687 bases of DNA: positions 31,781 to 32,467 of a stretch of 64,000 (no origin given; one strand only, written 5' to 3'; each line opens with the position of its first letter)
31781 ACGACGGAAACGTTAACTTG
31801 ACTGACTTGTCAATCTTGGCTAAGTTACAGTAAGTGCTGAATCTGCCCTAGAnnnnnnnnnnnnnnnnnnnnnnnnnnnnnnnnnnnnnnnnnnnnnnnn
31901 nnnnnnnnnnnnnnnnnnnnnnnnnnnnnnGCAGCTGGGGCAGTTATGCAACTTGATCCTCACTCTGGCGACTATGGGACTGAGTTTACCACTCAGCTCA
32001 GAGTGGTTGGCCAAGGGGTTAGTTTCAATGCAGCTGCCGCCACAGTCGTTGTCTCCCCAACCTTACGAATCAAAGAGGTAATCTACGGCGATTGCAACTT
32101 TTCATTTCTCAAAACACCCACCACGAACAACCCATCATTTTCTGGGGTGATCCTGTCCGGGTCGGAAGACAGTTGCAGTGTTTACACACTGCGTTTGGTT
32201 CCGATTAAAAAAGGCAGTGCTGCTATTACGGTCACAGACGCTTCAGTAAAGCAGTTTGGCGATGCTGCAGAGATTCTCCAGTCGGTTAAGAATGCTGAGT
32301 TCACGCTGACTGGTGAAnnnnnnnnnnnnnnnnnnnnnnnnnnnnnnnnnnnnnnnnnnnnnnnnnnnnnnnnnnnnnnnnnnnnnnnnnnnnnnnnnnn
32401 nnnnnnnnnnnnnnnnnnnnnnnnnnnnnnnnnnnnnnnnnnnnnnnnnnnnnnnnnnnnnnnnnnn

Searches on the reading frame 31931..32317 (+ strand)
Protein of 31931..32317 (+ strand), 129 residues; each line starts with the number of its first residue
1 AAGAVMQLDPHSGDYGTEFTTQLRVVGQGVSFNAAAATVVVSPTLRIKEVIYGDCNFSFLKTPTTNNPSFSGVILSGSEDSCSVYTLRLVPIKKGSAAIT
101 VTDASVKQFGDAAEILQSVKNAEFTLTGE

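Call 41: search_solved_structures(query=window:31931-32317:+, max_evalue=10, show_alignments=2)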
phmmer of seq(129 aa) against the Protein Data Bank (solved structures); distinct sequences matched with E-value up to 10: 0.

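Call 63: search_solved_structures(query=A4, max_evalue=10, show_alignments=3)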
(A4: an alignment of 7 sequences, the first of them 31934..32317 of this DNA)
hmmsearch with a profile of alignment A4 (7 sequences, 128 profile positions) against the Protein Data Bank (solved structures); distinct sequences matched with E-value up to 10: 0.

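Call 67: search_protein_representatives(alignment_id=A4)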
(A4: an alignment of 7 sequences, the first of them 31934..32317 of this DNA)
Query: 7 sequences, 128 profile positions. Proteins with E-value up to 0.001 (for the whole library): 559; up to 1e-10: 231; up to 1e-30: 137. The best 150 are listed.
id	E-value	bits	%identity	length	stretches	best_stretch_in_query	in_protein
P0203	4.8e-67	239.8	-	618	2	3-127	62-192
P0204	1.2e-61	222.4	-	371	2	3-127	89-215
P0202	2.3e-56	205.3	-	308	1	1-127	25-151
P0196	2.4e-55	202.0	-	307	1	1-127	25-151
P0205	2.9e-52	192.0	-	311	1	2-127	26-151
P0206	1.3e-51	189.9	-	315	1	1-127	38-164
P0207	1.8e-49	183.1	-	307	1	3-127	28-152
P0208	6.0e-49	181.4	-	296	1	1-127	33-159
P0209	1.2e-48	180.3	-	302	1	2-127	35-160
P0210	4.2e-48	178.6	-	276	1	5-127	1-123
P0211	6.3e-48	178.0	-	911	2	3-125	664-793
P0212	1.8e-47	176.6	-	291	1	1-126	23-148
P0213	4.0e-47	175.4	-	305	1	1-128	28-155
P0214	8.5e-47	174.4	-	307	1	2-127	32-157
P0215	1.5e-46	173.6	-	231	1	2-126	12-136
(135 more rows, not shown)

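Call 69: search_protein_families(library=pfam, alignment_id=A5, max_evalue=0.01)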
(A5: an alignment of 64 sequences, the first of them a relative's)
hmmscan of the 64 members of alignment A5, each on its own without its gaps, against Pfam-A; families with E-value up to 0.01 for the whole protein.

A. member 1, P0203 (618 aa): 2 families
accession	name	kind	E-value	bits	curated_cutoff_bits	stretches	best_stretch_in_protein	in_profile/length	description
PF13927.12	Ig_3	-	0.0018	19.2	30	0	368-433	4-74/78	Immunoglobulin domain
PF16756.11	PALB2_WD40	-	0.0094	15.3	27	0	236-289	288-342/347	Partner and localizer of BRCA2 WD40 domain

B. families by the number of members that match (of 64 scanned): 58 families (the first 25 are shown)
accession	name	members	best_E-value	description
PF00404.24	Dockerin_1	45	6e-09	Dockerin type I domain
PF13620.12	CarboxypepD_reg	9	9.6e-23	Carboxypeptidase regulatory-like domain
PF09136.16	Glucodextran_B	7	0.00015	Glucodextranase, domain B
PF02369.22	Big_1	6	3.1e-06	Bacterial Ig-like domain (group 1)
PF13584.12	BatD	6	0.00062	BatD DUF11 like domain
PF17210.9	SdrD_B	5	8.9e-07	SdrD B-like domain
PF13715.12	CarbopepD_reg_2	4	8.9e-12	CarboxypepD_reg-like domain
PF17789.7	MG4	4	2.9e-05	Macroglobulin domain MG4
PF17802.7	SpaA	4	0.00036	Prealbumin-like fold domain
PF24025.1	Ig_DR_A0283-like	3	5.4e-05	DR_A0283-like, Ig-like domain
PF13385.13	Laminin_G_3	2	9e-33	Concanavalin A-like lectin/glucanases superfamily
PF13229.12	Beta_helix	2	4.8e-11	Right handed beta helix region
PF00722.28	Glyco_hydro_16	2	6.4e-11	Glycosyl hydrolases family 16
PF09134.16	Invasin_D3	2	0.0044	Invasin, domain 3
PF12891.13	Glyco_hydro_44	1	1.8e-62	Glycoside hydrolase family 44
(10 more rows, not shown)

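Call 72: search_solved_structures(query=A6, max_evalue=10, show_alignments=3)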
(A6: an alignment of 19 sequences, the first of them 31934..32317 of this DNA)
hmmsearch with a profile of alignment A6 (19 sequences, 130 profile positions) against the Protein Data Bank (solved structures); distinct sequences matched with E-value up to 10: 6.
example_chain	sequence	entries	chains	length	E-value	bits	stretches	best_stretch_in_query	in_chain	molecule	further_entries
5m2o_A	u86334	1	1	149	0.0033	20.7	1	13-127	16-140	Putative cellulosomal scaffoldin protein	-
5aoz_A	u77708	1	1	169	0.005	20.1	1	13-127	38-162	PUTATIVE CELLULOSOMAL SCAFFOLDIN PROTEIN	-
5m2s_A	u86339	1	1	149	0.047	16.9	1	14-61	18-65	Putative cellulosomal scaffoldin protein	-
2l04_A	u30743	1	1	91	0.38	14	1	2-61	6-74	Major tail protein V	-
7urp_A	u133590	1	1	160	0.39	14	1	6-58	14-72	Ribonucleases G and E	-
4kds_A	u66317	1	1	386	1.2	12.4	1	21-78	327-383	Plasminogen activator inhibitor 1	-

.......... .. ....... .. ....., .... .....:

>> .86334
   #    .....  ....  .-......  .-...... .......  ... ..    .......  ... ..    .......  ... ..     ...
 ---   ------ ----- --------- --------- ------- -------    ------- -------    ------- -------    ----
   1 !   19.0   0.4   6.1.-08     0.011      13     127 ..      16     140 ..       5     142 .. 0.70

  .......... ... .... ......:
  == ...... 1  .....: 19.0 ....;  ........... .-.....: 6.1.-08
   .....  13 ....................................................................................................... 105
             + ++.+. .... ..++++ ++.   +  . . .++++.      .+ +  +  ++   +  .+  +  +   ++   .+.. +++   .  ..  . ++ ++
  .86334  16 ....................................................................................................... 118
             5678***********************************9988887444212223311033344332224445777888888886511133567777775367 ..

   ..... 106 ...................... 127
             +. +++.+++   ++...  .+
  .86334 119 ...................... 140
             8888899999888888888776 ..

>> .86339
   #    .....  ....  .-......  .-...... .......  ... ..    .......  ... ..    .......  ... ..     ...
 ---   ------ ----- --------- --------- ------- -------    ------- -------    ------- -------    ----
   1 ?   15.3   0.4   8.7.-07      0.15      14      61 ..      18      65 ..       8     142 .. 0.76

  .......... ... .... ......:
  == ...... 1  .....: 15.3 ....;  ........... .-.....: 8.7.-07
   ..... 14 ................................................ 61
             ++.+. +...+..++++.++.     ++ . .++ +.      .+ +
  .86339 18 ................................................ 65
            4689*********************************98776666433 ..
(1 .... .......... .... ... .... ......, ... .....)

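Call 73: search_protein_families(library=pfam, alignment_id=A6, max_evalue=10)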
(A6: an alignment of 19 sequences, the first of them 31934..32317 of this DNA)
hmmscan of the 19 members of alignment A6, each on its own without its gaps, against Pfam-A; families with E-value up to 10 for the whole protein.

A. member 1, window:31934-32317:+ (128 aa): 0 families

B. families by the number of members that match (of 19 scanned): 9 families
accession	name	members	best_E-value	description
PF13584.12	BatD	3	8e-05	BatD DUF11 like domain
PF00963.24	Cohesin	2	0.047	Cohesin domain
PF07238.19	PilZ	1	0.076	PilZ domain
PF06105.17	Aph-1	1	0.077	Aph-1 protein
PF21916.1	mtd_2nd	1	0.13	Mtd second domain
PF11579.13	DUF3238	1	0.16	Protein of unknown function (DUF3238)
PF02230.22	Abhydrolase_2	1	0.2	Phospholipase/Carboxylesterase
PF08805.16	PilS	1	0.25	PilS N terminal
PF18886.6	DUF5649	1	3.5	Repeats of unknown function (DUF5649)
